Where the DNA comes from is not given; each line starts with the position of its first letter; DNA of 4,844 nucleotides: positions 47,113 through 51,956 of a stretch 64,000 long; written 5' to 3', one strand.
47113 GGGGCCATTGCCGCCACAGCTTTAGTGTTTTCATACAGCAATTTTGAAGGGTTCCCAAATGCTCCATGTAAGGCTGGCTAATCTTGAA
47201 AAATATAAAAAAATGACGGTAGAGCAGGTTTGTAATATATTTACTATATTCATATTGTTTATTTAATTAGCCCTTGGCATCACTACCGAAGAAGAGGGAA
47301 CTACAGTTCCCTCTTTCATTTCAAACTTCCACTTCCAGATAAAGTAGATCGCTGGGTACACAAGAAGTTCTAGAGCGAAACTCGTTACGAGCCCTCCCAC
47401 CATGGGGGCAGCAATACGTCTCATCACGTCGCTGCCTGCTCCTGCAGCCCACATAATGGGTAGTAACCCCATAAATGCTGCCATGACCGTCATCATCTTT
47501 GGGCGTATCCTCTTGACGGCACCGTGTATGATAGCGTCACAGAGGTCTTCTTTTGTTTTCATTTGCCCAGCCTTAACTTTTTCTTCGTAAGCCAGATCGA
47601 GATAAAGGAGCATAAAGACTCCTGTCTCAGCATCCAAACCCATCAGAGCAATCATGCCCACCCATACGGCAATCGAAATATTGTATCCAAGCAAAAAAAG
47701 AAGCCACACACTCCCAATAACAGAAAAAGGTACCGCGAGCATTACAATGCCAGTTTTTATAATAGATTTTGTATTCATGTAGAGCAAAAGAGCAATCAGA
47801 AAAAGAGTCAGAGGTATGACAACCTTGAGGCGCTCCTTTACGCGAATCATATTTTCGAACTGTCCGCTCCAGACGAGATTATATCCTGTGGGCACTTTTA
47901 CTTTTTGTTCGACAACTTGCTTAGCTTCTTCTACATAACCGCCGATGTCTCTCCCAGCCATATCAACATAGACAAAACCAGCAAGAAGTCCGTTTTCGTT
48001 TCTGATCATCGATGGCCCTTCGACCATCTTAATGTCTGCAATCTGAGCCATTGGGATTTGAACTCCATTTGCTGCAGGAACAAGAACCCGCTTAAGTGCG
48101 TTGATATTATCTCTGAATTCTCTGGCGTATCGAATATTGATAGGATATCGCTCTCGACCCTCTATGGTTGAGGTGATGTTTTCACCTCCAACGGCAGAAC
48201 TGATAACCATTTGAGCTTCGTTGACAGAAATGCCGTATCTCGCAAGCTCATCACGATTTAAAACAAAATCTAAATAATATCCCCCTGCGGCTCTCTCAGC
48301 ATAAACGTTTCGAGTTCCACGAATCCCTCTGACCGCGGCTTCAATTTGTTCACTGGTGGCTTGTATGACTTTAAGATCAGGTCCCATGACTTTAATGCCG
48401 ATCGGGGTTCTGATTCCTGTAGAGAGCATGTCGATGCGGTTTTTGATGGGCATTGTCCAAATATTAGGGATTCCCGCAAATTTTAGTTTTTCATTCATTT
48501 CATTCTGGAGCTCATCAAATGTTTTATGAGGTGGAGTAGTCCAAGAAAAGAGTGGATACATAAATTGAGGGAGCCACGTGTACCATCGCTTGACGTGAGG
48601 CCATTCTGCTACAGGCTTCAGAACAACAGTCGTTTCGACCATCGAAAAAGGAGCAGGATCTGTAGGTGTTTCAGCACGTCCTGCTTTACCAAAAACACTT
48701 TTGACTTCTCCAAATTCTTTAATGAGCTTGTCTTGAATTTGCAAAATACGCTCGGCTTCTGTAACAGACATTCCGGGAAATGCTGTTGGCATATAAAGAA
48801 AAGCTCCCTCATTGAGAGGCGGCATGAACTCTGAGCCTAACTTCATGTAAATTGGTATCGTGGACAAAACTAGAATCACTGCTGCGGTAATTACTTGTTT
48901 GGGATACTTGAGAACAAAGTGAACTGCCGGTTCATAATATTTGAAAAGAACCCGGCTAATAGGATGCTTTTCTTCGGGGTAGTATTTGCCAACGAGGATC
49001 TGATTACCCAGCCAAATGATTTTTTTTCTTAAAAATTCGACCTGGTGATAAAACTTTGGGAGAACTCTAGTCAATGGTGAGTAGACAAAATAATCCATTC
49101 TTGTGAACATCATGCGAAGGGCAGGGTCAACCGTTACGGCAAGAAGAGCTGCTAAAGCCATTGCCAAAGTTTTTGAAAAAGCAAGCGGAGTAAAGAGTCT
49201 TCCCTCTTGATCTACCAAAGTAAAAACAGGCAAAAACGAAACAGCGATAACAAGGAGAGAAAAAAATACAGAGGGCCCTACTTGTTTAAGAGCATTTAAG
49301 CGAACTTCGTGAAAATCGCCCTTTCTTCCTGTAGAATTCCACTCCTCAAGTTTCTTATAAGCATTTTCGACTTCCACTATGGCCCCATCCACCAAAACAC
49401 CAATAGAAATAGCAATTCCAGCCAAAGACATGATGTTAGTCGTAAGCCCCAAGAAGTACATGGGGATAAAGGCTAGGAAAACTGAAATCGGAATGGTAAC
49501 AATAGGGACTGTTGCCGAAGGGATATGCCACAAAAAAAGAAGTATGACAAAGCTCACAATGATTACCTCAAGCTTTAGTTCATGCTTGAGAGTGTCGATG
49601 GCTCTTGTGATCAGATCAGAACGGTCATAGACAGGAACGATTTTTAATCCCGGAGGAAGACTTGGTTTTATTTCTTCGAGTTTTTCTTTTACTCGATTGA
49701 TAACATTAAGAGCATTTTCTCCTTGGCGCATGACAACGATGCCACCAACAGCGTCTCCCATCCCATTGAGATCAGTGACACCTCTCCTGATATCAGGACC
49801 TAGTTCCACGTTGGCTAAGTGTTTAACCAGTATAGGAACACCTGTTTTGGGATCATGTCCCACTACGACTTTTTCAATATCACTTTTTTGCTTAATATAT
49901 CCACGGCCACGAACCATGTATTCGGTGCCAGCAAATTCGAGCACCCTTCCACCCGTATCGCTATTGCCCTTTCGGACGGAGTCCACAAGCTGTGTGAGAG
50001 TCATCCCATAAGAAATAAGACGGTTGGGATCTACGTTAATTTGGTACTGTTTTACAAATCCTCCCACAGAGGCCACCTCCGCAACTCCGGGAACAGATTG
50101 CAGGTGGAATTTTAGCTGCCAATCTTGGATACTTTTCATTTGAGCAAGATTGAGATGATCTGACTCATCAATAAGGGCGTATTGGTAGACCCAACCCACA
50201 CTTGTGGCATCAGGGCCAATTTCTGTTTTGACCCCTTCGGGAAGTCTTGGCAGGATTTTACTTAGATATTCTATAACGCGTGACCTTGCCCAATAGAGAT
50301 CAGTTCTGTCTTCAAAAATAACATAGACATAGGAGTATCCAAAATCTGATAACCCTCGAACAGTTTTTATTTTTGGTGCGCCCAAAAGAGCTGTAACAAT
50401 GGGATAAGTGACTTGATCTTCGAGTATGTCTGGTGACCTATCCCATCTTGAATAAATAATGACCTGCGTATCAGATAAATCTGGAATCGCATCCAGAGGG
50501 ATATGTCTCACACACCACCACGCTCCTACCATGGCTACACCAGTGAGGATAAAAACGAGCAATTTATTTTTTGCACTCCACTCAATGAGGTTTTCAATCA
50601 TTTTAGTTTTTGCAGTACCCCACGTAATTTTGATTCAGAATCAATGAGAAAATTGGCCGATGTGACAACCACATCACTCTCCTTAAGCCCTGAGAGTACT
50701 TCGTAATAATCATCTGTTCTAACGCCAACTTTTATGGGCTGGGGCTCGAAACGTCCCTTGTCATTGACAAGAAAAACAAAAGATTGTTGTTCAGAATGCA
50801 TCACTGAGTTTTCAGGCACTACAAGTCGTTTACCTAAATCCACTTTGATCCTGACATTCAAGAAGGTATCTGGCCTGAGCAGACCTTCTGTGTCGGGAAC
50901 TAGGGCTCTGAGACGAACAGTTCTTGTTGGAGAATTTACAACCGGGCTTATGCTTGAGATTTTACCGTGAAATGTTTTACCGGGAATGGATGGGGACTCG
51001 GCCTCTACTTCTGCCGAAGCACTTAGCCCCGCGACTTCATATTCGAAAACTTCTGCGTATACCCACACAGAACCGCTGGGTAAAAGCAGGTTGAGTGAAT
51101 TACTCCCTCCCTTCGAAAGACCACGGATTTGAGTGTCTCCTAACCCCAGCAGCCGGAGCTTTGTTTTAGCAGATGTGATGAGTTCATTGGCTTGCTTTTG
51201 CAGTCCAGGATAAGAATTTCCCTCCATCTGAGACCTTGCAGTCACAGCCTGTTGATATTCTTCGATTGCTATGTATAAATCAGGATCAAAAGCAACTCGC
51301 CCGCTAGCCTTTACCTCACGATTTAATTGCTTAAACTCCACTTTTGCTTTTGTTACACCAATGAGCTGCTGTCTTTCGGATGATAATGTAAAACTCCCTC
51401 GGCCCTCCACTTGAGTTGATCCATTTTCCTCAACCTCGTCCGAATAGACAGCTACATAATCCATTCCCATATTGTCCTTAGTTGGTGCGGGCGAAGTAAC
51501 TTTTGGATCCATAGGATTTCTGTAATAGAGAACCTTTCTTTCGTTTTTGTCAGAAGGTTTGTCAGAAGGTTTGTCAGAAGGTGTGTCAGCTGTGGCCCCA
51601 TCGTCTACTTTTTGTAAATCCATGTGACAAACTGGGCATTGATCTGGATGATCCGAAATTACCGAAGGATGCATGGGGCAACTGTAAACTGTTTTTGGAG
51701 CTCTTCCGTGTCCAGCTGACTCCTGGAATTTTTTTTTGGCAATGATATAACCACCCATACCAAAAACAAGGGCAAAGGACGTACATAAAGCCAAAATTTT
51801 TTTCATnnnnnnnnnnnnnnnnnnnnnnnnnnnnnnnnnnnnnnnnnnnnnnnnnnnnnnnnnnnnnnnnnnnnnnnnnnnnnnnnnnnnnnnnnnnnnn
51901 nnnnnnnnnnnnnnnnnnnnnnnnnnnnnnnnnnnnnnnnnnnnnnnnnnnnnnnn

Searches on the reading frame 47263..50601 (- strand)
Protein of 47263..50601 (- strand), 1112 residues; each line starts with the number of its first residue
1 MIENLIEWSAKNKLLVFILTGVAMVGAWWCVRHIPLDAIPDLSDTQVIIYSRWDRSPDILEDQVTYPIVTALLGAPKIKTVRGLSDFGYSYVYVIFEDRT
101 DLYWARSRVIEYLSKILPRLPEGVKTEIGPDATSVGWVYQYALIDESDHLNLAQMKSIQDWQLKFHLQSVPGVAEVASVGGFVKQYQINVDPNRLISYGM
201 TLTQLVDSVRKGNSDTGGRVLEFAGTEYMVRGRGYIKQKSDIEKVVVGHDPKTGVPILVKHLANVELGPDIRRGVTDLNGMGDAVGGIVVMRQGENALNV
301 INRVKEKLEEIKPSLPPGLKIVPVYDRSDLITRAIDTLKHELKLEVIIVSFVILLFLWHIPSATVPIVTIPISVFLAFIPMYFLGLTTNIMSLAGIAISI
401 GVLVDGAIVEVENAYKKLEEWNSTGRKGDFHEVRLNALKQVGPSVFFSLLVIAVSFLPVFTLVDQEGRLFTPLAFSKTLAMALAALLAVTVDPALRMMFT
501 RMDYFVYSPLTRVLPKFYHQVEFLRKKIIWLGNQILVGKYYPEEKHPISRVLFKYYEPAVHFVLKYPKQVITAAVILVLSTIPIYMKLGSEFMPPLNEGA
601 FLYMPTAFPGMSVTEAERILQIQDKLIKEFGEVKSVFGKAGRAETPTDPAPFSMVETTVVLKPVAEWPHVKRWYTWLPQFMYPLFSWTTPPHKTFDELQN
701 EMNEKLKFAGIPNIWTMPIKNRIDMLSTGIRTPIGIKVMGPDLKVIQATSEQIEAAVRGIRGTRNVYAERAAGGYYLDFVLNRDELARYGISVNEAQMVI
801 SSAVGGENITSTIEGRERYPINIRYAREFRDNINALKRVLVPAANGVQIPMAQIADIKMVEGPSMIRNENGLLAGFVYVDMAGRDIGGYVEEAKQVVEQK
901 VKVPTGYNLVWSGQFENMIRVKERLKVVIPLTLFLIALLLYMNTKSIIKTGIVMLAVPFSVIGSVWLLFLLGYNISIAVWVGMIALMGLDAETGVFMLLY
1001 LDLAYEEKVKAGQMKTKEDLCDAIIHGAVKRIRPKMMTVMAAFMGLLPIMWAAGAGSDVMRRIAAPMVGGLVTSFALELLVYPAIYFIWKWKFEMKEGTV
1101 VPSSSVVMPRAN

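Call 20: search_protein_families(library=pfam, proteins=[window:47263-50601:-], max_evalue=0.001)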
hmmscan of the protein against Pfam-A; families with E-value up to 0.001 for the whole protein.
window:47263-50601:- (1112 aa): 1 family
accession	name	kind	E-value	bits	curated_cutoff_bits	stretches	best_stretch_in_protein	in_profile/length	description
PF00873.25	ACR_tran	-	3.3e-206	687.6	28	1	13-1088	9-1019/1021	AcrB/AcrD/AcrF family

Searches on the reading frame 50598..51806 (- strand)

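Call 20: search_protein_families(library=pfam, proteins=[window:50598-51806:-], max_evalue=0.001)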
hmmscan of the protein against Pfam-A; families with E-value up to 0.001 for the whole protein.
window:50598-51806:- (402 aa): 3 families
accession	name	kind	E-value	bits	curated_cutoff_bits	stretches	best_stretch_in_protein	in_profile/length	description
PF16576.10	HlyD_D23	-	1.1e-24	87.3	30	1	246-315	144-213/214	Barrel-sandwich domain of CusB or HlyD membrane-fusion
PF19335.5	HMBD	-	8.5e-11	42.1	23.6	1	40-67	1-28/28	Heavy metal binding domain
PF13437.12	HlyD_3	-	1.4e-05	26.2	22.2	1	242-311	31-104/106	HlyD family secretion protein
